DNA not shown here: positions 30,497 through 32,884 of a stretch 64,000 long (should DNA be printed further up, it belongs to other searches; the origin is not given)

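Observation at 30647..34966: Tandem paralogs encoding a cytochrome c (two CxxCH motifs) / CarboxypepD_reg / beta-propeller fusion downstream of a TonB receptor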

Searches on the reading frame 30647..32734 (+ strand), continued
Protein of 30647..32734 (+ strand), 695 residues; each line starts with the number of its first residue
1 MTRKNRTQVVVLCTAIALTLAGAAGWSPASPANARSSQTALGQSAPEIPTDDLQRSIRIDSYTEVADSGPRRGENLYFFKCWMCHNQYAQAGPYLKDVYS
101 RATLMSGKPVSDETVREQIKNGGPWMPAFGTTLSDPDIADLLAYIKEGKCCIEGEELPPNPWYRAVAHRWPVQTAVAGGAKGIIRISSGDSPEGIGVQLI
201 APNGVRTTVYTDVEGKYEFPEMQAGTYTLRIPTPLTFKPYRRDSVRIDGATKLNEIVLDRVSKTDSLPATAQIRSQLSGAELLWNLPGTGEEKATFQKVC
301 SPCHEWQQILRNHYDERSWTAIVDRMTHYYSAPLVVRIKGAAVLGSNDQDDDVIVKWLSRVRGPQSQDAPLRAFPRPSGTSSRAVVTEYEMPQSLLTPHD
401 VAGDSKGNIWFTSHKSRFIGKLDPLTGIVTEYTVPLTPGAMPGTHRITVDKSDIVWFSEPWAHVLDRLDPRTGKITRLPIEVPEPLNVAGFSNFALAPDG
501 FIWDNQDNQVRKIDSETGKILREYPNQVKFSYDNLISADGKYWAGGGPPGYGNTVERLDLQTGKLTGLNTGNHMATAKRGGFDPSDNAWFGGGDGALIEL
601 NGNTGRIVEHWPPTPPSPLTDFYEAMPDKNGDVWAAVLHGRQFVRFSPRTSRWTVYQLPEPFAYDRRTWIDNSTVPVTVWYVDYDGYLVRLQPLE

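Call 36: search_solved_structures(query=A1, max_evalue=0.001, show_alignments=1)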
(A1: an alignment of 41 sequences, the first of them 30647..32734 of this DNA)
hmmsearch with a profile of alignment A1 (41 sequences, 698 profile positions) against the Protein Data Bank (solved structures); distinct sequences matched with E-value up to 0.001: 25.
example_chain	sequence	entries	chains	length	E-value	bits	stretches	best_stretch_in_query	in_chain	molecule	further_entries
2qc5_A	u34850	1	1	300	2.7e-19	72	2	390-516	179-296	Streptogramin B lactonase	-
2z2p_A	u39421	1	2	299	1.5e-17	66.2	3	389-470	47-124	Virginiamycin B lyase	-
2z2n_A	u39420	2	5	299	6.4e-16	60.9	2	386-486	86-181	virginiamycin B lyase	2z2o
6f0q_A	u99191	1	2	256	1.8e-07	32.9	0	398-517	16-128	Pizza6-AYW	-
6i38_A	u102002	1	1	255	1.8e-07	32.9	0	398-517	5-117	nv2Pizza6-AYW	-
6i3b_A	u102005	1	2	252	1.9e-07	32.9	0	398-517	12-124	cPizza6-AYW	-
6i37_A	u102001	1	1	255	1.9e-07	32.8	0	399-517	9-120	nv1Pizza6-AYW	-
6i3a_A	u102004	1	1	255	6.4e-07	31.1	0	398-516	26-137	v22Pizza6-AYW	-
3dr0_A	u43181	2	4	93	1.4e-06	30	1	72-149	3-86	Cytochrome c6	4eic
7y5e_GN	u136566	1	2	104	1.9e-06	29.6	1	72-147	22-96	Cytochrome c6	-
9krr_A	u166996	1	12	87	2e-06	29.5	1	73-149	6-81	Cytochrome c6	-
7y7a_G7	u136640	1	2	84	2e-06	29.5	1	74-148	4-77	Cytochrome c6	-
2zbo_A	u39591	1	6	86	2.1e-06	29.4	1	73-148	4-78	Cytochrome c6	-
6i39_A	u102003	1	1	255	2.9e-06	28.9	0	398-517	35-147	v31Pizza6-AYW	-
4eid_A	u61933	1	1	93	5.8e-06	28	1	72-149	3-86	Cytochrome c6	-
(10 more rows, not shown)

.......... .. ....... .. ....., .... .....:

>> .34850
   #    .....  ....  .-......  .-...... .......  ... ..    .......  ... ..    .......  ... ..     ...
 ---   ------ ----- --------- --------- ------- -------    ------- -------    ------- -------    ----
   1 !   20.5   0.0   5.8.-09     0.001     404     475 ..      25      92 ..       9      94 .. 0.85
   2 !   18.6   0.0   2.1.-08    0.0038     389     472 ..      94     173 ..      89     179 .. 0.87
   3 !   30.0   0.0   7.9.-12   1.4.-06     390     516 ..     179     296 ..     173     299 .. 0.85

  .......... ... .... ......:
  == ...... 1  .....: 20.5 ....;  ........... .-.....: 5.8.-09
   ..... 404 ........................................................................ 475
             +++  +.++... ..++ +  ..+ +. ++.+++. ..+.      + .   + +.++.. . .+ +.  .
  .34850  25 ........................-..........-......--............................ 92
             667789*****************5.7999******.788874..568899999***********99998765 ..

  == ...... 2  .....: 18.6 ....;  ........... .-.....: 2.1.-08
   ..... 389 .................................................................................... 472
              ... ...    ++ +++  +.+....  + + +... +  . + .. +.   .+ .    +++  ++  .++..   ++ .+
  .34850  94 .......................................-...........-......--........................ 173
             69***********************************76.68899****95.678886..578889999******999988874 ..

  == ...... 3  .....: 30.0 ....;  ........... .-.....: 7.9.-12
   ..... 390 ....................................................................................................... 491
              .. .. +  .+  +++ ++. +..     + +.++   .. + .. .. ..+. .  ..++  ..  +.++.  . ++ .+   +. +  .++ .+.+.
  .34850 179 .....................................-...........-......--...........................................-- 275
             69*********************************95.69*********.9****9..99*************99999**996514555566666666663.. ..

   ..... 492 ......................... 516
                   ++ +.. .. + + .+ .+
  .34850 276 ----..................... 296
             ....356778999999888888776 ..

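Call 49: find_homologous_proteins(query=A3, max_evalue=1e-10)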
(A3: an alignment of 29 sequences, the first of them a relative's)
Query A3 (29 sequences) (552 aa, profile of the alignment): 5765 proteins with E <= 1e-10 among 8000 candidates; the best 120 are listed.
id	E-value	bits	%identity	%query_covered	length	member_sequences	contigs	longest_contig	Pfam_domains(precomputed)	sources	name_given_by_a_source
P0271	1.4e-232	791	57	100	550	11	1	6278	PF05096.19,PF07494.18,PF21959.3,PF24684.2,PF13620.13,PF08450.19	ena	-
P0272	6.4e-230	782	56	100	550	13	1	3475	PF07494.18,PF21959.3,PF24684.2,PF13620.13,PF08450.19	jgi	jgi:virginiamycin B lyase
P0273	7.7e-230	782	47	99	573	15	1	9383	PF21959.3,PF24684.2,PF13620.13,PF08450.19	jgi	jgi:virginiamycin B lyase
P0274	1.3e-229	781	55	100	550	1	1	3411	PF07494.18,PF21959.3,PF24684.2,PF13620.13,PF08450.19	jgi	jgi:virginiamycin B lyase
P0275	3.3e-229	780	54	100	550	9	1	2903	PF05096.19,PF07494.18,PF21959.3,PF24684.2,PF13620.13,PF08450.19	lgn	-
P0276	7.8e-229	779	56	100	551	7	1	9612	PF21959.3,PF24684.2,PF13620.13,PF08450.19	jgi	jgi:virginiamycin B lyase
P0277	8.9e-229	779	49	97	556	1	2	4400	PF07494.18,PF21959.3,PF13449.13,PF24684.2,PF13620.13,PF08450.19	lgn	-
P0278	1.2e-228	778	56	100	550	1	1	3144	PF07494.18,PF21959.3,PF24684.2,PF13620.13,PF08450.19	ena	-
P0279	1.7e-228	778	49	100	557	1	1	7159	PF21959.3,PF24684.2,PF13620.13,PF22904.4,PF08450.19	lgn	-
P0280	1.9e-228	778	49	100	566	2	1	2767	PF13715.13,PF21959.3,PF24684.2,PF13620.13,PF22904.4,PF08450.19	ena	-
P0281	2.9e-228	777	55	99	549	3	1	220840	PF05096.19,PF07494.18,PF21959.3,PF24684.2,PF13620.13,PF08450.19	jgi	jgi:virginiamycin B lyase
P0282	5.6e-228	776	55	100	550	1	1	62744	PF07494.18,PF21959.3,PF24684.2,PF13620.13,PF08450.19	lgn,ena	-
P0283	7.7e-228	776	50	100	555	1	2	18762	PF13715.13,PF07494.18,PF21959.3,PF24684.2,PF13620.13,PF22904.4,PF08450.19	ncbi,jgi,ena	-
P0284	1.6e-227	775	50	100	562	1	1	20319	PF21959.3,PF24684.2,PF13620.13,PF08450.19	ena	-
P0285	1.8e-227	774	58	100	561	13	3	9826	PF21959.3,PF24684.2,PF13620.13,PF22904.4,PF08450.19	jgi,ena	jgi:virginiamycin B lyase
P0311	2.2e-224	764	48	100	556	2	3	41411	PF07494.18,PF21959.3,PF24684.2,PF13620.13,PF22904.4,PF08450.19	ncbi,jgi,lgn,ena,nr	ncbi:MAG TPA: carboxypeptidase regulatory-like domain-containing protein [Verrucomicrobiae bacterium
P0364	2.3e-221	754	56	95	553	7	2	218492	PF13715.13,PF21959.3,PF24684.2,PF13620.13,PF08450.19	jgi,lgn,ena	-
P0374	4.8e-221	753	53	99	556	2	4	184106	PF07494.18,PF24684.2,PF13620.13,PF08450.19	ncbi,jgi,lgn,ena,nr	ncbi:MAG TPA: carboxypeptidase regulatory-like domain-containing protein [Candidatus Acidoferrales b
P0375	4.9e-221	753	49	95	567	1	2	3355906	PF21959.3,PF24684.2,PF13620.13,PF08450.19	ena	-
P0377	6.5e-221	753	47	100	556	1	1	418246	PF21959.3,PF24684.2,PF13620.13,PF08450.19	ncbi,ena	-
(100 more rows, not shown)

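Call 50: find_encoding_contigs(protein=P0375, flank=8000, max_places=1)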
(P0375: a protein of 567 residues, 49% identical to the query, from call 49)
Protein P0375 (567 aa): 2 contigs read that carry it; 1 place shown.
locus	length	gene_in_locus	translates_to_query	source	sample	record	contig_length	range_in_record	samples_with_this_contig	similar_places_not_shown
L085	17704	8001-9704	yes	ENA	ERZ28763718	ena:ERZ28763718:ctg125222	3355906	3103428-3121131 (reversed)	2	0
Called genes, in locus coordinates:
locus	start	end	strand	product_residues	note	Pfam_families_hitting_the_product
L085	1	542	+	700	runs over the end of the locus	PF00009:GTP_EFTU, PF01926:MMR_HSR1, PF22042:EF-G_D2, PF14492:EFG_III, PF16658:RF3_C (weak), PF03764:EFG_IV, PF00679:EFG_C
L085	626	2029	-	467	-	PF05598:DUF772, PF13751:DDE_Tnp_1_6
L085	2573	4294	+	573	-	PF01464:SLT, PF01476:LysM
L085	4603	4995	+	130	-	PF13442:Cytochrome_CBB3, PF00034:Cytochrom_C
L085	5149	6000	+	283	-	-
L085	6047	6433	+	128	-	PF00581:Rhodanese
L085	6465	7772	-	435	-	PF00202:Aminotran_3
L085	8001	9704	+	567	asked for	PF13620:CarboxypepD_reg, PF21959:DUF6923 (faint), PF24684:Vgb_lyase, PF08450:SGL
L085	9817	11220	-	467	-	PF05598:DUF772, PF13751:DDE_Tnp_1_6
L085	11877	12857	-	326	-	PF12762:DDE_Tnp_IS1595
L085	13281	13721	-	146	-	-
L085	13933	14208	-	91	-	-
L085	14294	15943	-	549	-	PF13620:CarboxypepD_reg, PF09098:Dehyd-heme_bind (weak), PF08450:SGL (faint), PF21959:DUF6923 (faint), PF24684:Vgb_lyase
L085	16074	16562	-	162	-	PF24838:8xMP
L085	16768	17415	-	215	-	-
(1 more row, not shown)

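Call 51: find_encoding_contigs(protein=P0377, flank=8000, max_places=1)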
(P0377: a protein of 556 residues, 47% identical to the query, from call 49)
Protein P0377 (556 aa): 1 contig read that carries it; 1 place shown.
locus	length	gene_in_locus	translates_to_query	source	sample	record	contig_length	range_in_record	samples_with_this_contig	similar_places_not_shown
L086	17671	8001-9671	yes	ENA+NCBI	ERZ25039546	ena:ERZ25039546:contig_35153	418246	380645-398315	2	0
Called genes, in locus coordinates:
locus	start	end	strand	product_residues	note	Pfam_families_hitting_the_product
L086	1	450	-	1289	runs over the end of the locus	PF13620:CarboxypepD_reg, PF25183:OMP_b-brl_4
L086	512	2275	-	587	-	PF01839:FG-GAP (faint), PF13517:FG-GAP_3, PF07593:UnbV_ASPIC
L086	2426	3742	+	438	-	PF13424:TPR_12 (faint), PF23914:TPR_CcmH_CycH (faint), PF00515:TPR_1 (faint), PF12569:NatA_aux_su (weak), PF13414:TPR_11 (weak), PF13432:TPR_16, PF14559:TPR_19 (weak), PF13432:TPR_16, +14 more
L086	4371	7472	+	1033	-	PF13620:CarboxypepD_reg, PF25183:OMP_b-brl_4, PF00593:TonB_dep_Rec_b-barrel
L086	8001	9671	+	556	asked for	PF13620:CarboxypepD_reg, PF08450:SGL (faint), PF21959:DUF6923 (faint), PF24684:Vgb_lyase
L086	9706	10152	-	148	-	-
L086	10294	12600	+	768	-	PF00486:Trans_reg_C, PF13428:TPR_14 (faint), PF07719:TPR_2 (faint), PF13181:TPR_8 (faint), PF14559:TPR_19 (faint), PF13424:TPR_12 (faint)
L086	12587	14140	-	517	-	PF01011:PQQ, PF13360:PQQ_2, PF13570:Beta-prop_ACSF4, PF07774:EMC1_C (faint), PF13360:PQQ_2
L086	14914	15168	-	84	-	-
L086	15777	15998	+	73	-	-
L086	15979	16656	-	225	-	PF13358:DDE_3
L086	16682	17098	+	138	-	-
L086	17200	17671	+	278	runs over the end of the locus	-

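Call 52: find_encoding_contigs(protein=P0281, flank=8000, max_places=1)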
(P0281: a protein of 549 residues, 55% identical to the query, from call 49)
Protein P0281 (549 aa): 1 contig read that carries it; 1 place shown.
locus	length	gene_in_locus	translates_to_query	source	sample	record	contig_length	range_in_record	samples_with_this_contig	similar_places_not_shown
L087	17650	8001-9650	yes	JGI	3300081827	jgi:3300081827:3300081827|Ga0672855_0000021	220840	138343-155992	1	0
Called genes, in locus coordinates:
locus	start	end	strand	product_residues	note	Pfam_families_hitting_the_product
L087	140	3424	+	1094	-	PF13620:CarboxypepD_reg, PF13715:CarbopepD_reg_2 (weak), PF07715:Plug (weak), PF25183:OMP_b-brl_4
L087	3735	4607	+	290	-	PF13424:TPR_12 (faint), PF14559:TPR_19 (faint), PF23914:TPR_CcmH_CycH (faint), PF12569:NatA_aux_su (faint), PF13428:TPR_14 (faint), PF00515:TPR_1 (faint), PF13371:TPR_9 (faint), PF07719:TPR_2 (weak), +5 more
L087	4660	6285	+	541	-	PF00732:GMC_oxred_N, PF05199:GMC_oxred_C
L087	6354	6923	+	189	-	PF13618:Gluconate_2-dh3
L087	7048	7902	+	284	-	PF01522:Polysacc_deac_1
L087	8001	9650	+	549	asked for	PF13620:CarboxypepD_reg, PF07494:Reg_prop (faint), PF05096:Glu_cyclase_2 (faint), PF21959:DUF6923 (faint), PF24684:Vgb_lyase (weak), PF08450:SGL (weak), PF24684:Vgb_lyase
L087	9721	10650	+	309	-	PF00753:Lactamase_B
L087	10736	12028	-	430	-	PF01839:FG-GAP (faint), PF13517:FG-GAP_3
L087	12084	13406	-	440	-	PF12256:TcdB_toxin_midN (faint), PF01839:FG-GAP (faint), PF13517:FG-GAP_3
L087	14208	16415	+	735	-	PF00596:Aldolase_II, PF00106:adh_short, PF01370:Epimerase (faint), PF08659:KR, PF13561:adh_short_C2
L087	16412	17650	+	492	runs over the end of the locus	PF00370:FGGY_N, PF02782:FGGY_C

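Call 53: find_encoding_contigs(protein=P0364, flank=8000, max_places=1)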
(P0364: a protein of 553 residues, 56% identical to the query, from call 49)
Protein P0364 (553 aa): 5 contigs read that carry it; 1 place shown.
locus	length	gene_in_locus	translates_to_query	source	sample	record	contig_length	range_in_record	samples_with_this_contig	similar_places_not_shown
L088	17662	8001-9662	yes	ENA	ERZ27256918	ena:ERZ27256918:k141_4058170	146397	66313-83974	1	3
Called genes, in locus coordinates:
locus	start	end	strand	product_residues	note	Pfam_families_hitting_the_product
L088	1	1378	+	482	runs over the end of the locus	PF01636:APH, PF22740:PapZ_C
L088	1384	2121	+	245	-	PF00483:NTP_transferase, PF12804:NTP_transf_3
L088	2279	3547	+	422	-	-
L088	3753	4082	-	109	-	PF04024:PspC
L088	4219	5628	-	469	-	PF00890:FAD_binding_2 (faint), PF01134:GIDA (faint), PF01266:DAO (faint), PF01494:FAD_binding_3 (faint), PF07992:Pyr_redox_2, PF13738:Pyr_redox_3, PF00070:Pyr_redox, PF02852:Pyr_redox_dim, +3 more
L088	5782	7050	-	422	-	PF05977:MFS_3, PF07690:MFS_1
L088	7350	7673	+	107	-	-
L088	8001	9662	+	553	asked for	PF13620:CarboxypepD_reg, PF13715:CarbopepD_reg_2 (faint), PF08450:SGL (faint), PF21959:DUF6923 (faint), PF24684:Vgb_lyase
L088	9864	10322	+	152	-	PF01135:PCMT (weak), PF13847:Methyltransf_31, PF08241:Methyltransf_11 (weak), PF13649:Methyltransf_25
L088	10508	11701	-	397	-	-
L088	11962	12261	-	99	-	-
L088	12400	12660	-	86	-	PF01850:PIN (weak)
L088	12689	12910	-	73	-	-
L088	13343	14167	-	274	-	-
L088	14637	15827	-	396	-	PF00753:Lactamase_B (faint), PF23023:Anti-Pycsar_Apyc1 (weak), PF12706:Lactamase_B_2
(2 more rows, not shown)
